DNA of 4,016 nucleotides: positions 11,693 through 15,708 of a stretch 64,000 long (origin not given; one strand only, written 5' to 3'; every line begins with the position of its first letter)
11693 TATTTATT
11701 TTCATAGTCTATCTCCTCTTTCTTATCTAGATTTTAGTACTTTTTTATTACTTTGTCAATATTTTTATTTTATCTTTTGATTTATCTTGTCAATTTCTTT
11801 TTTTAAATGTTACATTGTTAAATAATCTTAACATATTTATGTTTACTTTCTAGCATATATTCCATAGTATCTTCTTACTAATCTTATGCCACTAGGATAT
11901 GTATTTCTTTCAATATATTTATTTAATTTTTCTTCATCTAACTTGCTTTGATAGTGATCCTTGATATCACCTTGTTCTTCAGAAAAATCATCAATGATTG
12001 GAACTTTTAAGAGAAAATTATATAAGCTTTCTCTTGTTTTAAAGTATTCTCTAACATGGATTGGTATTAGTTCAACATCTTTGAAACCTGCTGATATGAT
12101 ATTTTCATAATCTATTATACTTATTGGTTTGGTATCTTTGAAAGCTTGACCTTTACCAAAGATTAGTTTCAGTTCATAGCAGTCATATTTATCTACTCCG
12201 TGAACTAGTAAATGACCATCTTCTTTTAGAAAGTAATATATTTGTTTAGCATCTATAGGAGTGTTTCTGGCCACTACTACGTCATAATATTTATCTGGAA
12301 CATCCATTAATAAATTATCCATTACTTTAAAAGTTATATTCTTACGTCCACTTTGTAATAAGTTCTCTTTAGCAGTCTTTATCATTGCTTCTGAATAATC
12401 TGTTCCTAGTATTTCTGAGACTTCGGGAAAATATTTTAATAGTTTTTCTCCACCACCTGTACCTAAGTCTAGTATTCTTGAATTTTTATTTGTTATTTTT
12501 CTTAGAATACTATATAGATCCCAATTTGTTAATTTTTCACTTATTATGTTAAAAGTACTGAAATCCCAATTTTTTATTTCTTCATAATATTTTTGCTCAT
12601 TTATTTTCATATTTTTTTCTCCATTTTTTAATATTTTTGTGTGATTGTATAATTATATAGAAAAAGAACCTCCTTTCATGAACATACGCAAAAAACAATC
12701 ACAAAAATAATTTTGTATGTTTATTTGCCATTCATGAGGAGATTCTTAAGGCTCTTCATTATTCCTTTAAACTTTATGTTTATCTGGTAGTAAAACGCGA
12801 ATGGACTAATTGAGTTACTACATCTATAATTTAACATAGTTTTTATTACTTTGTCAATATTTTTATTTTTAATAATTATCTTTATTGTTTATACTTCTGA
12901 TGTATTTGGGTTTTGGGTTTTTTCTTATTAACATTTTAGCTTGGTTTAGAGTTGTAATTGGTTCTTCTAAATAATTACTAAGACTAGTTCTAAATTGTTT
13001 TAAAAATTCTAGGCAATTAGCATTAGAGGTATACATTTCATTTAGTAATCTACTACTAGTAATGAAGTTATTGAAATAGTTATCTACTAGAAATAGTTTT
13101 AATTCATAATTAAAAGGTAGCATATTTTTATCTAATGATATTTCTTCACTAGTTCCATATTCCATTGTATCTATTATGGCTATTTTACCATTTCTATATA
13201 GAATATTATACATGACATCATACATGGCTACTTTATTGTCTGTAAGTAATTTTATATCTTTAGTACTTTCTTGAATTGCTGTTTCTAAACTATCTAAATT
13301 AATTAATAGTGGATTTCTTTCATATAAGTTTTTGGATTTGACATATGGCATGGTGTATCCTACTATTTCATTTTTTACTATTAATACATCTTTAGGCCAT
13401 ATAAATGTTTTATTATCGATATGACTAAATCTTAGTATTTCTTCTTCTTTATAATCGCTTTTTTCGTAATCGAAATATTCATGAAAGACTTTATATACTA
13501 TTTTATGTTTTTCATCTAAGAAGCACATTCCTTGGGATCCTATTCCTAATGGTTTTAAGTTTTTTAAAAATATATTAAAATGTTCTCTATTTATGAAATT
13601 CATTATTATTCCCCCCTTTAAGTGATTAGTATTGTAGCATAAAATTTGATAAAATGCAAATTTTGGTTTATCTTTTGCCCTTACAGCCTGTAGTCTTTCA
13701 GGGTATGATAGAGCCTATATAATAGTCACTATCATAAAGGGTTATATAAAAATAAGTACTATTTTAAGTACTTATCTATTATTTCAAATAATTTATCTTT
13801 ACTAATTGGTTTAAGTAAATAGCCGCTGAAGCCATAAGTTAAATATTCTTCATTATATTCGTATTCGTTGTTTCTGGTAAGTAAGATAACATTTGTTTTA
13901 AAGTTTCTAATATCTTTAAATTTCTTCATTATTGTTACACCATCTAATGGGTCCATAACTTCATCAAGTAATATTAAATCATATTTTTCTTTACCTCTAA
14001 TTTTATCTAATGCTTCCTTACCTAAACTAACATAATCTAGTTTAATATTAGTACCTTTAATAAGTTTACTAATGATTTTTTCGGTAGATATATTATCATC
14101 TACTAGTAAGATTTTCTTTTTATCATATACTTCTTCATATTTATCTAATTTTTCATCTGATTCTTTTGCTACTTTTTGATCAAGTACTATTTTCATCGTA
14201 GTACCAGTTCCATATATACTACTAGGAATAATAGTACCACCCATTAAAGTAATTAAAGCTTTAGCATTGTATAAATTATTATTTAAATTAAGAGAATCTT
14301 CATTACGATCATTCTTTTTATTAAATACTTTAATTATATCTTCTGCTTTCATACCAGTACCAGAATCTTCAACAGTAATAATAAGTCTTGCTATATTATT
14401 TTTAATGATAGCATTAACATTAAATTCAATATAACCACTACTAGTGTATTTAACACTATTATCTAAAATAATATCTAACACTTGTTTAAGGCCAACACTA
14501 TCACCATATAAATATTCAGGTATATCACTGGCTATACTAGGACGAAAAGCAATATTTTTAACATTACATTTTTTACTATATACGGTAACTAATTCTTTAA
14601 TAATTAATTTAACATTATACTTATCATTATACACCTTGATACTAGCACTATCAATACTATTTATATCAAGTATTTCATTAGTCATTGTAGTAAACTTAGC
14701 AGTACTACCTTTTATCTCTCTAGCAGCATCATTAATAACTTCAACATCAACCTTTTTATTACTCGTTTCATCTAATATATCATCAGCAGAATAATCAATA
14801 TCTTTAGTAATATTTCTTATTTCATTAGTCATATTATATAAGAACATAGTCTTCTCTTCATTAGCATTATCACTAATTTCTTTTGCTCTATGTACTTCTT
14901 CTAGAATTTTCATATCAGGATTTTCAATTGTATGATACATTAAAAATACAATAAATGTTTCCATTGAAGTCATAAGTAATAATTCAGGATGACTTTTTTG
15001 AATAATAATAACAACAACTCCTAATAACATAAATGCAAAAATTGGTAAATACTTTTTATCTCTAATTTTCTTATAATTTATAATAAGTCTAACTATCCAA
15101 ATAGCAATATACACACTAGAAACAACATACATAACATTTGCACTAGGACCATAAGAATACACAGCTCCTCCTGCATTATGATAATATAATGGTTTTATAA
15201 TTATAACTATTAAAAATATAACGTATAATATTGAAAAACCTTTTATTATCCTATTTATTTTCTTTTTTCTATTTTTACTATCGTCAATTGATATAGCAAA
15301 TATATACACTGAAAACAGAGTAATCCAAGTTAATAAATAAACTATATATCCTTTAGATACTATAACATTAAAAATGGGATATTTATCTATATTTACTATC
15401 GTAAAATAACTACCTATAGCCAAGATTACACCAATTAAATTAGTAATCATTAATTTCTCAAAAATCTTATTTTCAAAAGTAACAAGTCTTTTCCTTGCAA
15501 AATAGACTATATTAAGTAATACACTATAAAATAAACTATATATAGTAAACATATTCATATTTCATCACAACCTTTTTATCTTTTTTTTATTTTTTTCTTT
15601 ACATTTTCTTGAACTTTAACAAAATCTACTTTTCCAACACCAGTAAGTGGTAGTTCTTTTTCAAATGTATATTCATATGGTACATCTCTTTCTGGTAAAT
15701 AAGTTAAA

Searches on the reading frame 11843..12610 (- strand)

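Call 7: search_protein_families(library=ncbifam, proteins=[window:11843-12610:-])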
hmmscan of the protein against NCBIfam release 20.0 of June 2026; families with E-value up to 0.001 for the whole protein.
window:11843-12610:- (255 aa): 21 families
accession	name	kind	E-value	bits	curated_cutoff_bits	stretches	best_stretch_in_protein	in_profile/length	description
NF045882.1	PLipidMtase_Leg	equivalog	4.5e-11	42.9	390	1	34-130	34-130/207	phospholipid N-methyltransferase PmtA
TIGR02072.1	BioC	equivalog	6.4e-10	39.2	184.95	1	31-198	22-193/244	malonyl-ACP O-methyltransferase BioC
NF043040.1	corrin_prot_MT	hypoth_equivalog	2.1e-09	37.1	180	1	35-114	34-116/216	corrinoid protein-associated methyltransferase CpaM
TIGR01934.1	MenG_MenH_UbiE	subfamily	6.1e-08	32.2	158.35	1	30-113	27-111/223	ubiquinone/menaquinone biosynthesis methyltransferase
NF008823.0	PRK11873.1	subfamily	1.4e-07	31.3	263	1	44-114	79-152/272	arsenite methyltransferase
NF041537.1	ArsM_AhpD_UU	exception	8e-07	28.1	510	1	42-115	76-152/345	arsenite methyltransferase/AhpD domain selenoprotein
NF011529.0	PRK14968.1-3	equivalog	1.3e-06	28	162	1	39-118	30-107/198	putative methyltransferase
NF001244.0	PRK00216.1-5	equivalog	2.1e-06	27.2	216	1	39-112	45-122/236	bifunctional demethylmenaquinone methyltransferase/2-methoxy-6-polyprenyl-1,4-benzoquinol methylase UbiE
TIGR03534.1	RF_mod_PrmC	equivalog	4.9e-06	26.2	199.1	1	35-114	80-162/253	peptide chain release factor N(5)-glutamine methyltransferase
NF001240.0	PRK00216.1-1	equivalog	7e-06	25.3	378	1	29-115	50-144/251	bifunctional demethylmenaquinone methyltransferase/2-methoxy-6-polyprenyl-1,4-benzoquinol methylase UbiE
NF001785.0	PRK00517.2-2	equivalog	1.2e-05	24.6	188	1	35-148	138-255/282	50S ribosomal protein L11 methyltransferase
TIGR02021.1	BchM-ChlM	equivalog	2.2e-05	24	158.9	1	34-116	46-126/218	magnesium protoporphyrin IX methyltransferase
NF041536.1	ArsM_DUF2284_UU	exception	2.2e-05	23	575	1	41-116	75-153/459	arsenite methyltransferase/DUF2284 domain selenoprotein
NF040539.1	AST_met_ArsM_2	exception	2.8e-05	24.1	240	1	40-112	54-132/262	putative arsinothricin biosynthesis methyltransferase ArsM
NF047649.1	MTase_UXPK_star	exception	3e-05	23.2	460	1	45-115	80-153/283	methyltransferase/UXPK-star double selenoprotein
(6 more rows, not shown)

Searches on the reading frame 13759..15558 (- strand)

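Call 62: search_protein_families(library=pfam, max_evalue=1e-12, proteins=[window:13759-15558:-])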
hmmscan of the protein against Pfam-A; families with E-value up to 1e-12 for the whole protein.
window:13759-15558:- (599 aa): 2 families
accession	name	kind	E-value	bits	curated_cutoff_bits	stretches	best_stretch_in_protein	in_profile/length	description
PF00072.30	Response_reg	-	7.4e-19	68.4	30.2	1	483-594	1-110/111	Response regulator receiver domain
PF02518.31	HATPase_c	-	3.2e-14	53.7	26.4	1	352-461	1-109/111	Histidine kinase-, DNA gyrase B-, and HSP90-like ATPase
